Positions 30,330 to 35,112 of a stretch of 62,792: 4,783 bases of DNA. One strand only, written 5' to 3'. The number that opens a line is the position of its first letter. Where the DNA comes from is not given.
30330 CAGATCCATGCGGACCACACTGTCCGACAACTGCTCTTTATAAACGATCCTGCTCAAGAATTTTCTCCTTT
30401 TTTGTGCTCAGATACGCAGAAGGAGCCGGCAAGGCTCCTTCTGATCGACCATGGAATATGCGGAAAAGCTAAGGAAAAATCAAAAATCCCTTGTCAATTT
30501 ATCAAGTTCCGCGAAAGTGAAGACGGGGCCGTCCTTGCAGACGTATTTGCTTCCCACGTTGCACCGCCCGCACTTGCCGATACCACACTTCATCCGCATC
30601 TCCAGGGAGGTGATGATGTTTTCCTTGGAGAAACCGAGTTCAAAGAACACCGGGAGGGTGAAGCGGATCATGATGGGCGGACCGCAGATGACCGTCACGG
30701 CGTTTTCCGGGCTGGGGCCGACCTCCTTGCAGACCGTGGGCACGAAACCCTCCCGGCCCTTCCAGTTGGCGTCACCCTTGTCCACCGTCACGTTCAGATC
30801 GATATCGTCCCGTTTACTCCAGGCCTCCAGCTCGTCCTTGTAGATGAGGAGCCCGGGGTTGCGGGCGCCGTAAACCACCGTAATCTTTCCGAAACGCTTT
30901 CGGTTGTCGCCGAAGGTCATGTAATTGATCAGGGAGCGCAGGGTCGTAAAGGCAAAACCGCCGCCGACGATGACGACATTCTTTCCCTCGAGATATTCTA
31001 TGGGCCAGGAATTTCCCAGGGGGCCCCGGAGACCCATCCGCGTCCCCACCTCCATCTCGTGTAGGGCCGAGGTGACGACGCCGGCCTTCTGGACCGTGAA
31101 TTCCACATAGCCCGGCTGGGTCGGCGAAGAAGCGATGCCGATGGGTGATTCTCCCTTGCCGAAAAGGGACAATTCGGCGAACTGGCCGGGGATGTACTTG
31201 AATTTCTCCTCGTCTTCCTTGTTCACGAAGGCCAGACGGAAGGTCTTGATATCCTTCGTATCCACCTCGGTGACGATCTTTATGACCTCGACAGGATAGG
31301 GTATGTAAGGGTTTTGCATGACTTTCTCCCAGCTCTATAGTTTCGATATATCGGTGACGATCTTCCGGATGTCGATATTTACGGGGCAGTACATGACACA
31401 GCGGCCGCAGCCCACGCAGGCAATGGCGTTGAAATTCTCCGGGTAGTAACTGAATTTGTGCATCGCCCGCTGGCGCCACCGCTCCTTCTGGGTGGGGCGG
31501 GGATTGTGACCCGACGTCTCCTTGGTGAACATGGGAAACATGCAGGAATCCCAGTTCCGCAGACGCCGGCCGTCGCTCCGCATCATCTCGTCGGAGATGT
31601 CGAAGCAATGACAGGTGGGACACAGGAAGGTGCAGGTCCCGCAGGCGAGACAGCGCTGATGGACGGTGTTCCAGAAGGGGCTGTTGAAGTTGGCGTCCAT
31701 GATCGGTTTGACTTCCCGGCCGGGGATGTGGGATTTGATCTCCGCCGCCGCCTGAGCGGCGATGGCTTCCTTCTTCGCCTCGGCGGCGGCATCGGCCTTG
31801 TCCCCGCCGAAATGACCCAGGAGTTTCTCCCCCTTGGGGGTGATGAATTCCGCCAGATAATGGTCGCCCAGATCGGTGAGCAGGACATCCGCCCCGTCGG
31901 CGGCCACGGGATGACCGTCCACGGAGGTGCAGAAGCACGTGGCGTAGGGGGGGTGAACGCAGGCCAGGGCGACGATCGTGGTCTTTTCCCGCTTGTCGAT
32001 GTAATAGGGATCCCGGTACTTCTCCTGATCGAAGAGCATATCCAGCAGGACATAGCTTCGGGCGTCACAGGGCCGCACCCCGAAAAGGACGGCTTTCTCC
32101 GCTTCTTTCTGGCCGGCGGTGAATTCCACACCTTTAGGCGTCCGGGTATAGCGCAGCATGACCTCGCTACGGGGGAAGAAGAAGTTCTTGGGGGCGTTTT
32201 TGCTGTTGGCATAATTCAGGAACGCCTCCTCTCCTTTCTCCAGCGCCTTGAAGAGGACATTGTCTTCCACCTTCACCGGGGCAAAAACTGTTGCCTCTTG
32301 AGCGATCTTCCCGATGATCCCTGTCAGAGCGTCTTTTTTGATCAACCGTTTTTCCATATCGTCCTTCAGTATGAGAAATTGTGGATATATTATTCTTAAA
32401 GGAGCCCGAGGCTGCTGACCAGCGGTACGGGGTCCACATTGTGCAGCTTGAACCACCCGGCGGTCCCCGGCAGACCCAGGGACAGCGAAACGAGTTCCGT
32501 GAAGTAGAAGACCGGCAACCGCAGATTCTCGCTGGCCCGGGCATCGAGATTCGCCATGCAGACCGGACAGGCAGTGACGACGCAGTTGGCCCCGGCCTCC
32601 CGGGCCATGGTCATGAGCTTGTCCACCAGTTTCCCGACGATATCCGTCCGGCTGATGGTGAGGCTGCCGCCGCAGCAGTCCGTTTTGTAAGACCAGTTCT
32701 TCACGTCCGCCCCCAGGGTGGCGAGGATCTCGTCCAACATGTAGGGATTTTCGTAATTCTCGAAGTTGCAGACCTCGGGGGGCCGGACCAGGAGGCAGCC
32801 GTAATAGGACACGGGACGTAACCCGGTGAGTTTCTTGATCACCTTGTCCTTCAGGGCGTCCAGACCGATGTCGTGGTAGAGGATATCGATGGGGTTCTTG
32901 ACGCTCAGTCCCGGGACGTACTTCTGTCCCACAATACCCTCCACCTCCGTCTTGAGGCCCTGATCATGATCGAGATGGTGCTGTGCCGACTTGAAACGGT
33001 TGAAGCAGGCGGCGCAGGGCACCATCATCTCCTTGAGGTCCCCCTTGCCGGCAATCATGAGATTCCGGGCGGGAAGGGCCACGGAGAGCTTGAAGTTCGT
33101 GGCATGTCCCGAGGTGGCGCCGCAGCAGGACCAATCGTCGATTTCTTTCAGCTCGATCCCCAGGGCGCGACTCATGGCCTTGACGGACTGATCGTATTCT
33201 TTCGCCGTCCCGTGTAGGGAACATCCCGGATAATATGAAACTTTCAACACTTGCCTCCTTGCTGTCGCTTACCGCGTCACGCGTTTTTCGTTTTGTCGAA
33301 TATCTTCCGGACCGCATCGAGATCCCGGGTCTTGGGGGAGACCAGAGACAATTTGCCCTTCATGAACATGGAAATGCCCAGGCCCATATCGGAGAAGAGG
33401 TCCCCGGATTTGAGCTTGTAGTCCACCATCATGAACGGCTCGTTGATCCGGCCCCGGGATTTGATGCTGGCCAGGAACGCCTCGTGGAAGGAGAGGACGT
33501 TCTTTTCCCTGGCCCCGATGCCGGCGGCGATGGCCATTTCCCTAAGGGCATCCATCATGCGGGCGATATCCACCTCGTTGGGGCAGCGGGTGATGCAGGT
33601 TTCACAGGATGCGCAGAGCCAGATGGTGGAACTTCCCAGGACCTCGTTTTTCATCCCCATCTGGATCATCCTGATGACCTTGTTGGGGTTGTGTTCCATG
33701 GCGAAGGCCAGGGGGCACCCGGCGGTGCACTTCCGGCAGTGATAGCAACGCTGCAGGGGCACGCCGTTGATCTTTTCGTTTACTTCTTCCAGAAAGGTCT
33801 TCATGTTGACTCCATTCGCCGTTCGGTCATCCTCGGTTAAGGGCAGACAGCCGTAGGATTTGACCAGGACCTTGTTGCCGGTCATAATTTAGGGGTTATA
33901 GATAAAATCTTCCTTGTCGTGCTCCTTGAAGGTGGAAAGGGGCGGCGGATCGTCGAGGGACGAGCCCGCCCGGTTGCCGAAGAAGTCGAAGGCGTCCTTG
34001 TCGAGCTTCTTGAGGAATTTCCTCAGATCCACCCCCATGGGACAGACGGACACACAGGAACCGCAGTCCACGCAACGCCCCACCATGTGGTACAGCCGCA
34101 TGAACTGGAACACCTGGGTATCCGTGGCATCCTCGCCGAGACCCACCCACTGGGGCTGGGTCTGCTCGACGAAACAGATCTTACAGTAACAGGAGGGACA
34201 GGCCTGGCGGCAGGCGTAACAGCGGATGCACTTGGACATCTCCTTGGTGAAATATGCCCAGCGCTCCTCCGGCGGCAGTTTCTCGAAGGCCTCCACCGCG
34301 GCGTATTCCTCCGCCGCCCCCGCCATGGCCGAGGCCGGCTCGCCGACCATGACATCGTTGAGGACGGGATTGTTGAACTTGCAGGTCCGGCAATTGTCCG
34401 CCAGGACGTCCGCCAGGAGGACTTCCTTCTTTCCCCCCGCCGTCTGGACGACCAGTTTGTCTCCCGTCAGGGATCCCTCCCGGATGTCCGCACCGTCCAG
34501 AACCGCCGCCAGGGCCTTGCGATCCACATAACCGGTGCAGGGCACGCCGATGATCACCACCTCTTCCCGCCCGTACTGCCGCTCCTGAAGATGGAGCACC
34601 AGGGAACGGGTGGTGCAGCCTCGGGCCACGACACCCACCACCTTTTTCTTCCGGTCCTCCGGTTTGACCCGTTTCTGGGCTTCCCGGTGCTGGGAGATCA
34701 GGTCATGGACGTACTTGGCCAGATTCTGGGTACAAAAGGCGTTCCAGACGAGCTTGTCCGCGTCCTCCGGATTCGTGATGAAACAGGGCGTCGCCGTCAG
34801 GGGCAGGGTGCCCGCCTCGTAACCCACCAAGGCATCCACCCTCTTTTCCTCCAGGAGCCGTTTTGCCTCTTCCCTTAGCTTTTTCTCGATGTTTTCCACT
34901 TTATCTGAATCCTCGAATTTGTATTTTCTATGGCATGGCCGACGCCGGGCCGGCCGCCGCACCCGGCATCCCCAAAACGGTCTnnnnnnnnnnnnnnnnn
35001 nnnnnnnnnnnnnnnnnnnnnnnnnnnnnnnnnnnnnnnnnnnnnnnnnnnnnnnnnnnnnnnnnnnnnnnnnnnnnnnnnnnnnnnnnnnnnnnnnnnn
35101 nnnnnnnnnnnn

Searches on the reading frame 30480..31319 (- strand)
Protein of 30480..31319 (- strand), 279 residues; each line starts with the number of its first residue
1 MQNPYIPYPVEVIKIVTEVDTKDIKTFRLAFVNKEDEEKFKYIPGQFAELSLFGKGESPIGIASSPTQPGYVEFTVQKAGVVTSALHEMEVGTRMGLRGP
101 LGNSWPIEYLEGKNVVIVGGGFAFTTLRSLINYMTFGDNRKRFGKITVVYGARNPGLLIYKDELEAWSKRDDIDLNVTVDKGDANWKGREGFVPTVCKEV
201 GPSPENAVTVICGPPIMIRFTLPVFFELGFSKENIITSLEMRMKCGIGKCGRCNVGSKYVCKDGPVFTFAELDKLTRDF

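Call 16: search_protein_families(library=pfam, proteins=[window:30480-31319:-], max_evalue=0.00001)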
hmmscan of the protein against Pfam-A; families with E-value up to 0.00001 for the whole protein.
window:30480-31319:- (279 aa): 3 families
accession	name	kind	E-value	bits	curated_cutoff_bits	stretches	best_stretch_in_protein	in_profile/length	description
PF00175.26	NAD_binding_1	-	3.6e-14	53.8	22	1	118-221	2-107/109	Oxidoreductase NAD-binding domain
PF10418.14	DHODB_Fe-S_bind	-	1.2e-10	41.3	23.9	1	240-272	1-40/41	Iron-sulfur cluster binding domain of dihydroorotate dehydrogenase B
PF00970.30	FAD_binding_6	-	6.1e-07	30.1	21.1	1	21-103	11-96/99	Oxidoreductase FAD-binding domain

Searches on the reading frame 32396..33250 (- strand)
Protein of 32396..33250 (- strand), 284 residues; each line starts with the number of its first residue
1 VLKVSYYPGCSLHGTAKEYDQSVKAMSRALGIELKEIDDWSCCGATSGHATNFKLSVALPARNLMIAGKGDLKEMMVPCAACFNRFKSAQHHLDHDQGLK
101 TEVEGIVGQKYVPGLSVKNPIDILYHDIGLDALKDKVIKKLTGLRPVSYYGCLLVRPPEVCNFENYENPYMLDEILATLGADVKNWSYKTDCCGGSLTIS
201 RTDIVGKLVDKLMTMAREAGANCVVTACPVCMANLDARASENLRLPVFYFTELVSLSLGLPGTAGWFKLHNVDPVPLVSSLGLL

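Call 16: search_protein_families(library=pfam, proteins=[window:32396-33250:-], max_evalue=0.00001)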
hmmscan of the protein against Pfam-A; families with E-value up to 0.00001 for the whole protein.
window:32396-33250:- (284 aa): 1 family
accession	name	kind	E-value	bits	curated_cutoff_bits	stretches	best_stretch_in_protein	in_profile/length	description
PF02754.22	CCG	-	5.4e-22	78.1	20.6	2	149-236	4-85/85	Cysteine-rich domain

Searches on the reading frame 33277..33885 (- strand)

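Call 16: search_protein_families(library=pfam, proteins=[window:33277-33885:-], max_evalue=0.00001)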
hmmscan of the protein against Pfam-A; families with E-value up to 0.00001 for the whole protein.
window:33277-33885:- (202 aa): 3 families
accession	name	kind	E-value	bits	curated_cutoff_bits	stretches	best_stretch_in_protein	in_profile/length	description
PF13183.11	Fer4_8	-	1.8e-10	41.6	27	1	44-105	2-68/68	4Fe-4S dicluster domain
PF13534.11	Fer4_17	-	1.2e-09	39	22.2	1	46-106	1-61/61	4Fe-4S dicluster domain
PF13187.11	Fer4_9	-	2e-08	34.6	27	1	46-104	1-50/52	4Fe-4S dicluster domain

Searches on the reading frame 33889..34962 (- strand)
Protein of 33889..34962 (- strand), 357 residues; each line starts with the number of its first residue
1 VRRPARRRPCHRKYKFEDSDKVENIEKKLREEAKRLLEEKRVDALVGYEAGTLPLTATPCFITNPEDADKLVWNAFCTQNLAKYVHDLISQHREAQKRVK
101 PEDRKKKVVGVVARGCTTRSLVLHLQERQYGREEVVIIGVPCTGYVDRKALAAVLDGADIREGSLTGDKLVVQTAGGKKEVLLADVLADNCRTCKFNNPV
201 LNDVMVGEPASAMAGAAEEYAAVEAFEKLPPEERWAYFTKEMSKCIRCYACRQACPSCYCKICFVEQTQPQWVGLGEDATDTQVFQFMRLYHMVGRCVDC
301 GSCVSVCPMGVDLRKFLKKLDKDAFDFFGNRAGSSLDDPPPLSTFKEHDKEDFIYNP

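Call 16: search_protein_families(library=pfam, proteins=[window:33889-34962:-], max_evalue=0.00001)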
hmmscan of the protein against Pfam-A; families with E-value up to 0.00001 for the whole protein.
window:33889-34962:- (357 aa): 5 families
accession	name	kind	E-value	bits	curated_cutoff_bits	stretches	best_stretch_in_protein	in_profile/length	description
PF13183.11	Fer4_8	-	2.1e-08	35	27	1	241-311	1-68/68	4Fe-4S dicluster domain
PF13746.11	Fer4_18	-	1.5e-07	32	27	1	291-317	55-81/114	4Fe-4S dicluster domain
PF12797.12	Fer4_2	-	7.8e-07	29.1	24.5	0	293-308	6-21/22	4Fe-4S binding domain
PF00037.32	Fer4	-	1.1e-06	28.6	21.1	0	295-310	6-21/24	4Fe-4S binding domain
PF13237.11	Fer4_10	-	9e-06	26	25.5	0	242-308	6-53/53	4Fe-4S dicluster domain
